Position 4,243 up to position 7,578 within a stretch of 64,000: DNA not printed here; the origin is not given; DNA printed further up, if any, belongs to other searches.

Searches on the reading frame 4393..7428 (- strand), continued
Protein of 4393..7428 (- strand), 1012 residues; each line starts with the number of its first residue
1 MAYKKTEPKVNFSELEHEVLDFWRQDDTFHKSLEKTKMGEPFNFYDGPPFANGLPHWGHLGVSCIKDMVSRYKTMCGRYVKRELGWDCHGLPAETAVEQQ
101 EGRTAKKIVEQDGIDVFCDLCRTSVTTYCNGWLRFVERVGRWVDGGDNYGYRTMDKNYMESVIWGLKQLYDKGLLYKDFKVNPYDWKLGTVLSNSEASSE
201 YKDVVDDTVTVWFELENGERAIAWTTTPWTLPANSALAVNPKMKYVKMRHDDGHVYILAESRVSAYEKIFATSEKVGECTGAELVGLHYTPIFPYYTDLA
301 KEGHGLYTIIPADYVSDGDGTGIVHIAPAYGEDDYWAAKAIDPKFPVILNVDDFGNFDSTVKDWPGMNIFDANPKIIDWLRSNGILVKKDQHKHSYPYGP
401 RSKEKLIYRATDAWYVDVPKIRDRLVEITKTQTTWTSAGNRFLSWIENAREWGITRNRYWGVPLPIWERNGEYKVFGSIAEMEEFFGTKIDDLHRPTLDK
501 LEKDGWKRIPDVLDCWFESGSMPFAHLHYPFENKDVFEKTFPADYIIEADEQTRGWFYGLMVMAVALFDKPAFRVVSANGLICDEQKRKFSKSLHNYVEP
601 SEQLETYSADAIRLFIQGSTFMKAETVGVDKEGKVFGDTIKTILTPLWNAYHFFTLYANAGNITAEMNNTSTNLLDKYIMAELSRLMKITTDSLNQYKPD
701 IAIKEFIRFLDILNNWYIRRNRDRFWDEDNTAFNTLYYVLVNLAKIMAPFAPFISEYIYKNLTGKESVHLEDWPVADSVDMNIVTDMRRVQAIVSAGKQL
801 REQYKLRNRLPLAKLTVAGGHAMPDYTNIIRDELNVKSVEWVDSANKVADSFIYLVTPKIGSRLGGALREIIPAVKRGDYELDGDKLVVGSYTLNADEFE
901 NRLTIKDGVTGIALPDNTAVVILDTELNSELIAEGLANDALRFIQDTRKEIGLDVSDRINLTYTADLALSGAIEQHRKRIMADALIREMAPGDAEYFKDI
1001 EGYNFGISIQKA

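Call 39: find_homologous_proteins(query=window:4393-7428:-, max_evalue=1e-50)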
Query window:4393-7428:- (1012 aa): 8000 proteins with E <= 1e-50 among 8000 candidates; the best 120 are listed.
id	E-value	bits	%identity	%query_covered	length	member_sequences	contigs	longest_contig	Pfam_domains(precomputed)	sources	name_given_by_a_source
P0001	0.0e+0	2249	93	100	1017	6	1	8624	PF09334.18,PF08264.20,PF00133.29,PF19302.5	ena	-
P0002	0.0e+0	2131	89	100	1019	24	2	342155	PF09334.18,PF08264.20,PF00133.29,PF19302.5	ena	-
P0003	0.0e+0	2080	86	100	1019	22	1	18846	PF09334.18,PF08264.20,PF00133.29,PF19302.5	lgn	-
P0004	0.0e+0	2050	85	100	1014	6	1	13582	PF09334.18,PF08264.20,PF00133.29,PF19302.5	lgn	-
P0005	0.0e+0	2028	84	100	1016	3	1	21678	PF09334.18,PF08264.20,PF00133.29,PF19302.5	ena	-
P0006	0.0e+0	2008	84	100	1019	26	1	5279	PF09334.18,PF08264.20,PF00133.29,PF19302.5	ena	-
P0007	0.0e+0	1970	81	100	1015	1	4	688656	PF09334.18,PF08264.20,PF00133.29,PF19302.5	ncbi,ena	-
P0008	0.0e+0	1969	80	100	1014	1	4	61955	PF09334.18,PF08264.20,PF00133.29,PF19302.5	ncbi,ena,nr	ncbi:MAG: isoleucine--tRNA ligase [Alphaproteobacteria bacterium]|nr:isoleucine--tRNA ligase [Alphap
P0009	0.0e+0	1969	81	100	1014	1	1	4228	PF09334.18,PF08264.20,PF00133.29,PF19302.5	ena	-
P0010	0.0e+0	1968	81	100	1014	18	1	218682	PF09334.18,PF08264.20,PF00133.29,PF19302.5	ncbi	-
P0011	0.0e+0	1968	80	100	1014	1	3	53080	PF09334.18,PF08264.20,PF00133.29,PF19302.5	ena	-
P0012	0.0e+0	1965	81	100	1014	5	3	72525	PF09334.18,PF08264.20,PF00133.29,PF19302.5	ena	-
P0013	0.0e+0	1965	81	100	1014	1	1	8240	PF09334.18,PF08264.20,PF00133.29,PF19302.5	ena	-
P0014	0.0e+0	1964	80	100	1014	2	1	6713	PF09334.18,PF08264.20,PF00133.29,PF19302.5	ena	-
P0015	0.0e+0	1964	81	100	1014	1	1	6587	PF09334.18,PF08264.20,PF00133.29,PF19302.5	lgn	-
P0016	0.0e+0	1963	81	100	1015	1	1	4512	PF09334.18,PF08264.20,PF00133.29,PF19302.5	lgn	-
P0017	0.0e+0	1962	81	100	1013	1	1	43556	PF09334.18,PF08264.20,PF00133.29,PF19302.5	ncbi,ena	-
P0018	0.0e+0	1960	80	100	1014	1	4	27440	PF09334.18,PF08264.20,PF00133.29,PF19302.5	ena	-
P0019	0.0e+0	1960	81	100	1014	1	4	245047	PF09334.18,PF08264.20,PF00133.29,PF19302.5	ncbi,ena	-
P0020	0.0e+0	1960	81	100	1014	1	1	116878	PF09334.18,PF08264.20,PF00133.29,PF19302.5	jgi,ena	-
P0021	0.0e+0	1959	80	100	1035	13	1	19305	PF09334.18,PF08264.20,PF00133.29,PF19302.5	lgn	-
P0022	0.0e+0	1959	81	100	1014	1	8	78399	PF09334.18,PF08264.20,PF00133.29,PF19302.5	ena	-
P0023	0.0e+0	1958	80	100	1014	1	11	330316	PF09334.18,PF08264.20,PF00133.29,PF19302.5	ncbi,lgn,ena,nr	ncbi:MAG: isoleucine--tRNA ligase [Alphaproteobacteria bacterium]|nr:isoleucine--tRNA ligase [Alphap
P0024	0.0e+0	1958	80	100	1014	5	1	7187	PF09334.18,PF08264.20,PF00133.29,PF19302.5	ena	-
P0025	0.0e+0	1954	80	100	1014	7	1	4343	PF09334.18,PF08264.20,PF00133.29,PF19302.5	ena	-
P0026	0.0e+0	1954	80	100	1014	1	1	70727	PF09334.18,PF08264.20,PF00133.29,PF19302.5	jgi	jgi:isoleucyl-tRNA synthetase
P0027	0.0e+0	1954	80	100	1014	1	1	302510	PF09334.18,PF08264.20,PF00133.29,PF19302.5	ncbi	-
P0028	0.0e+0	1953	80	100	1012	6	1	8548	PF09334.18,PF08264.20,PF00133.29,PF19302.5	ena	-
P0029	0.0e+0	1952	80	100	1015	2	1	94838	PF09334.18,PF08264.20,PF00133.29,PF19302.5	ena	-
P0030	0.0e+0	1948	81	100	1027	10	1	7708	PF09334.18,PF08264.20,PF00133.29,PF19302.5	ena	-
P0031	0.0e+0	1944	80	100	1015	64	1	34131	PF09334.18,PF08264.20,PF00133.29,PF19302.5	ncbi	-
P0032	0.0e+0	1941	80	100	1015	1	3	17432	PF09334.18,PF08264.20,PF00133.29,PF19302.5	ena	-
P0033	0.0e+0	1939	80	100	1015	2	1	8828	PF09334.18,PF08264.20,PF00133.29,PF19302.5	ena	-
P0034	0.0e+0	1938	80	100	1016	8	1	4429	PF09334.18,PF08264.20,PF00133.29,PF19302.5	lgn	-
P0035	0.0e+0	1936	79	100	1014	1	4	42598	PF09334.18,PF08264.20,PF00133.29,PF19302.5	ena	-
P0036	0.0e+0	1931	80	100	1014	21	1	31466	PF09334.18,PF08264.20,PF00133.29,PF19302.5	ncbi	-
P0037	0.0e+0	1927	79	100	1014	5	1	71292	PF09334.18,PF08264.20,PF00133.29,PF19302.5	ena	-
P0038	0.0e+0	1923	80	100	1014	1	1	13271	PF09334.18,PF08264.20,PF00133.29,PF19302.5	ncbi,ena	-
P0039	0.0e+0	1916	79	100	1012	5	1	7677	PF09334.18,PF08264.20,PF00133.29,PF19302.5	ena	-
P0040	0.0e+0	1913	79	100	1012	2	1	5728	PF09334.18,PF08264.20,PF00133.29,PF19302.5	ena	-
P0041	0.0e+0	1908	78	100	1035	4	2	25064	PF09334.18,PF08264.20,PF00133.29,PF19302.5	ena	-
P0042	0.0e+0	1907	79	100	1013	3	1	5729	PF09334.18,PF08264.20,PF00133.29,PF19302.5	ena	-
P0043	0.0e+0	1905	78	100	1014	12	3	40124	PF09334.18,PF08264.20,PF00133.29,PF19302.5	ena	-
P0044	0.0e+0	1905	79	100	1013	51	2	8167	PF09334.18,PF08264.20,PF00133.29,PF19302.5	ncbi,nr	ncbi:MAG: isoleucine--tRNA ligase [Alphaproteobacteria bacterium]|nr:isoleucine--tRNA ligase [Alphap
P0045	0.0e+0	1904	79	100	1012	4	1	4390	PF09334.18,PF08264.20,PF00133.29,PF19302.5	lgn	-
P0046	0.0e+0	1904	78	100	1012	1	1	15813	PF09334.18,PF08264.20,PF00133.29,PF19302.5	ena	-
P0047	0.0e+0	1903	79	100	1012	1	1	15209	PF09334.18,PF08264.20,PF00133.29,PF19302.5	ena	-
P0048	0.0e+0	1899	78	100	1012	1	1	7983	PF09334.18,PF08264.20,PF00133.29,PF19302.5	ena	-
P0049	0.0e+0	1899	78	100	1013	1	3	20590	PF09334.18,PF08264.20,PF00133.29,PF19302.5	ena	-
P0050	0.0e+0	1898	79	100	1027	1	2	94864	PF09334.18,PF08264.20,PF00133.29,PF19302.5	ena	-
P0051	0.0e+0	1898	78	100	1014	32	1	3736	PF09334.18,PF08264.20,PF00133.29,PF19302.5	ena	-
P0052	0.0e+0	1893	79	100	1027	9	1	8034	PF09334.18,PF08264.20,PF00133.29,PF19302.5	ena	-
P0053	0.0e+0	1893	78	100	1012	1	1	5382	PF09334.18,PF08264.20,PF00133.29,PF19302.5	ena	-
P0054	0.0e+0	1893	78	100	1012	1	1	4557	PF09334.18,PF08264.20,PF00133.29,PF19302.5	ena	-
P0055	0.0e+0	1892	78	100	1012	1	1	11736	PF09334.18,PF08264.20,PF00133.29,PF19302.5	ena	-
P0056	0.0e+0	1891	79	100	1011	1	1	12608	PF09334.18,PF08264.20,PF00133.29,PF19302.5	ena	-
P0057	0.0e+0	1890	79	100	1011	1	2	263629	PF09334.18,PF08264.20,PF00133.29,PF19302.5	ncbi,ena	-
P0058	0.0e+0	1887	78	100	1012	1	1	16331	PF09334.18,PF08264.20,PF00133.29,PF19302.5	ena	-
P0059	0.0e+0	1887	78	100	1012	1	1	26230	PF09334.18,PF08264.20,PF00133.29,PF19302.5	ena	-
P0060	0.0e+0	1886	79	100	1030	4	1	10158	PF09334.18,PF08264.20,PF00133.29,PF19302.5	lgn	-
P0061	0.0e+0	1886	78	100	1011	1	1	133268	PF09334.18,PF08264.20,PF00133.29,PF19302.5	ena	-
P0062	0.0e+0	1885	78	100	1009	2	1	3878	PF09334.18,PF08264.20,PF00133.29,PF19302.5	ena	-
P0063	0.0e+0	1885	78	100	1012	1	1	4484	PF09334.18,PF08264.20,PF00133.29,PF19302.5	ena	-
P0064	0.0e+0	1884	78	100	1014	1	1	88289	PF09334.18,PF08264.20,PF00133.29,PF19302.5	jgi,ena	-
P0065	0.0e+0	1884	78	100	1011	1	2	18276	PF09334.18,PF08264.20,PF00133.29,PF19302.5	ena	-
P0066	0.0e+0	1883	78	100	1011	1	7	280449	PF09334.18,PF08264.20,PF00133.29,PF19302.5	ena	-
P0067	0.0e+0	1883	78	100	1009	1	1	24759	PF09334.18,PF08264.20,PF00133.29,PF19302.5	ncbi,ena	-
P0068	0.0e+0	1882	77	100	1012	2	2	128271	PF09334.18,PF08264.20,PF00133.29,PF19302.5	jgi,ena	-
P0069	0.0e+0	1882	77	100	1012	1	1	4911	PF09334.18,PF08264.20,PF00133.29,PF19302.5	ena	-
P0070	0.0e+0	1882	78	100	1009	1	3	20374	PF09334.18,PF08264.20,PF00133.29,PF19302.5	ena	-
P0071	0.0e+0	1881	78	100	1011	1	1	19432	PF09334.18,PF08264.20,PF00133.29,PF19302.5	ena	-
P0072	0.0e+0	1880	77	100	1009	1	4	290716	PF09334.18,PF08264.20,PF00133.29,PF19302.5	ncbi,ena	-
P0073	0.0e+0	1879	77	100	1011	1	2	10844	PF09334.18,PF08264.20,PF00133.29,PF19302.5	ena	-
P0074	0.0e+0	1879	78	100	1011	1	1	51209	PF09334.18,PF08264.20,PF00133.29,PF19302.5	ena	-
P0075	0.0e+0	1878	78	100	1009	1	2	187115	PF09334.18,PF08264.20,PF00133.29,PF19302.5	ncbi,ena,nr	ncbi:MAG: isoleucine--tRNA ligase [Alphaproteobacteria bacterium]|nr:isoleucine--tRNA ligase [Alphap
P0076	0.0e+0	1878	77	100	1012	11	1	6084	PF09334.18,PF08264.20,PF00133.29,PF19302.5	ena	-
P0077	0.0e+0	1878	78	100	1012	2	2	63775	PF09334.18,PF08264.20,PF00133.29,PF19302.5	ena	-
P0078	0.0e+0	1877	77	100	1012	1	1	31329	PF09334.18,PF08264.20,PF00133.29,PF19302.5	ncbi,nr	ncbi:MAG: isoleucine--tRNA ligase [Proteobacteria bacterium]|nr:isoleucine--tRNA ligase [Candidatus 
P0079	0.0e+0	1877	77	100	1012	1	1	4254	PF09334.18,PF08264.20,PF00133.29,PF19302.5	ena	-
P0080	0.0e+0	1877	78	100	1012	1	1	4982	PF09334.18,PF08264.20,PF00133.29,PF19302.5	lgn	-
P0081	0.0e+0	1876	78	100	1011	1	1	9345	PF09334.18,PF08264.20,PF00133.29,PF19302.5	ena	-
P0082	0.0e+0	1876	77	100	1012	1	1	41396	PF09334.18,PF08264.20,PF00133.29,PF19302.5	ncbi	ncbi:MAG: isoleucine--tRNA ligase [Alphaproteobacteria bacterium]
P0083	0.0e+0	1876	78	100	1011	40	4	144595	PF09334.18,PF08264.20,PF00133.29,PF19302.5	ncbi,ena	-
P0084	0.0e+0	1876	78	100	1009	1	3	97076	PF09334.18,PF08264.20,PF00133.29,PF19302.5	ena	-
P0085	0.0e+0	1876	77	100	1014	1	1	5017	PF09334.18,PF08264.20,PF00133.29,PF19302.5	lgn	-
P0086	0.0e+0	1876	77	100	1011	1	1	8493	PF09334.18,PF08264.20,PF00133.29,PF19302.5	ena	-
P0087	0.0e+0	1876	78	100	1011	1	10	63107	PF09334.18,PF08264.20,PF00133.29,PF19302.5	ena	-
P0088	0.0e+0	1875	78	100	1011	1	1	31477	PF09334.18,PF08264.20,PF00133.29,PF19302.5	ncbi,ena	-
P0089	0.0e+0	1875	77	100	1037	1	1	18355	PF09334.18,PF08264.20,PF00133.29,PF19302.5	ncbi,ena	-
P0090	0.0e+0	1875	78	100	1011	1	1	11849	PF09334.18,PF08264.20,PF00133.29,PF19302.5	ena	-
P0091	0.0e+0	1875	77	100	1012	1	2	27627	PF09334.18,PF08264.20,PF00133.29,PF19302.5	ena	-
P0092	0.0e+0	1875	78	100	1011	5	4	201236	PF09334.18,PF08264.20,PF00133.29,PF19302.5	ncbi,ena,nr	ncbi:MAG: isoleucine--tRNA ligase [Alphaproteobacteria bacterium]|nr:isoleucine--tRNA ligase [Alphap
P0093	0.0e+0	1874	78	100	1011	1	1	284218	PF09334.18,PF08264.20,PF00133.29,PF19302.5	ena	-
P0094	0.0e+0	1874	78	100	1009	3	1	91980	PF09334.18,PF08264.20,PF00133.29,PF19302.5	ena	-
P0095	0.0e+0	1874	77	100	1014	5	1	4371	PF09334.18,PF08264.20,PF00133.29,PF19302.5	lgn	-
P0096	0.0e+0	1874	78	100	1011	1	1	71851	PF09334.18,PF08264.20,PF00133.29,PF19302.5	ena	-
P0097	0.0e+0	1873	78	100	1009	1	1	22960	PF09334.18,PF08264.20,PF00133.29,PF19302.5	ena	-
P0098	0.0e+0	1873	77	100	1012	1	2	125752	PF09334.18,PF08264.20,PF00133.29,PF19302.5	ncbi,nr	ncbi:MAG: isoleucine--tRNA ligase [Alphaproteobacteria bacterium]|nr:isoleucine--tRNA ligase [Alphap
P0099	0.0e+0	1872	78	100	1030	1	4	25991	PF09334.18,PF08264.20,PF00133.29,PF19302.5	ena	-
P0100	0.0e+0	1872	77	100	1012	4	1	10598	PF09334.18,PF08264.20,PF00133.29,PF19302.5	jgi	-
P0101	0.0e+0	1872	77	100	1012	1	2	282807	PF09334.18,PF08264.20,PF00133.29,PF19302.5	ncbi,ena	-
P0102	0.0e+0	1871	77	100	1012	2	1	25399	PF09334.18,PF08264.20,PF00133.29,PF19302.5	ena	-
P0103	0.0e+0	1871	77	100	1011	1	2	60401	PF09334.18,PF08264.20,PF00133.29,PF19302.5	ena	-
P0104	0.0e+0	1871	77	100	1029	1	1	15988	PF09334.18,PF08264.20,PF00133.29,PF19302.5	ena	-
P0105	0.0e+0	1870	77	100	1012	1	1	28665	PF09334.18,PF08264.20,PF00133.29,PF19302.5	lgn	-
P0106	0.0e+0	1870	78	100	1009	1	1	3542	PF09334.18,PF08264.20,PF00133.29,PF19302.5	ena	-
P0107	0.0e+0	1870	77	100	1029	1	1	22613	PF09334.18,PF08264.20,PF00133.29,PF19302.5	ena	-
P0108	0.0e+0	1869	78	100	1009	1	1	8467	PF09334.18,PF08264.20,PF00133.29,PF19302.5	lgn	-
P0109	0.0e+0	1869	77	100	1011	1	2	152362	PF09334.18,PF08264.20,PF00133.29,PF19302.5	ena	-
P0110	0.0e+0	1869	77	100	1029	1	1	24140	PF09334.18,PF08264.20,PF00133.29,PF19302.5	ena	-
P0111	0.0e+0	1868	77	100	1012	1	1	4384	PF09334.18,PF08264.20,PF00133.29,PF19302.5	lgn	-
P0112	0.0e+0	1868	76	100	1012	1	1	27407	PF09334.18,PF08264.20,PF00133.29,PF19302.5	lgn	-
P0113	0.0e+0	1867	78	100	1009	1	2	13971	PF09334.18,PF08264.20,PF00133.29,PF19302.5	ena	-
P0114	0.0e+0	1866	78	100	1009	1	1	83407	PF09334.18,PF08264.20,PF00133.29,PF19302.5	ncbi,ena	-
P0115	0.0e+0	1866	78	100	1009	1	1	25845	PF09334.18,PF08264.20,PF00133.29,PF19302.5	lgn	-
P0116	0.0e+0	1865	78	100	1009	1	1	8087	PF09334.18,PF08264.20,PF00133.29,PF19302.5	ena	-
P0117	0.0e+0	1865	78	100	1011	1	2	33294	PF09334.18,PF08264.20,PF00133.29,PF19302.5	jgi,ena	-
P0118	0.0e+0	1865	77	100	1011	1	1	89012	PF09334.18,PF08264.20,PF00133.29,PF19302.5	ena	-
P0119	0.0e+0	1865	77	100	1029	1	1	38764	PF09334.18,PF08264.20,PF00133.29,PF19302.5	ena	-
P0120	0.0e+0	1864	77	100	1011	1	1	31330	PF09334.18,PF08264.20,PF00133.29,PF19302.5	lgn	-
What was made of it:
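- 4390..7440 (-): Regulated gene ileS (type 2 IleRS, 1012 aa; ATG 7428, stop 4392-4390) with its SD GGAG at 7440-7437. Homologues are named isoleucine--tRNA ligase and carry PF00133/PF08264 (call 39).
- Tried and rejected: Protein search for outgroups. find_homologous_proteins returned only close relatives (>=76% identity, call 39), so it did not help to sample outgroups.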
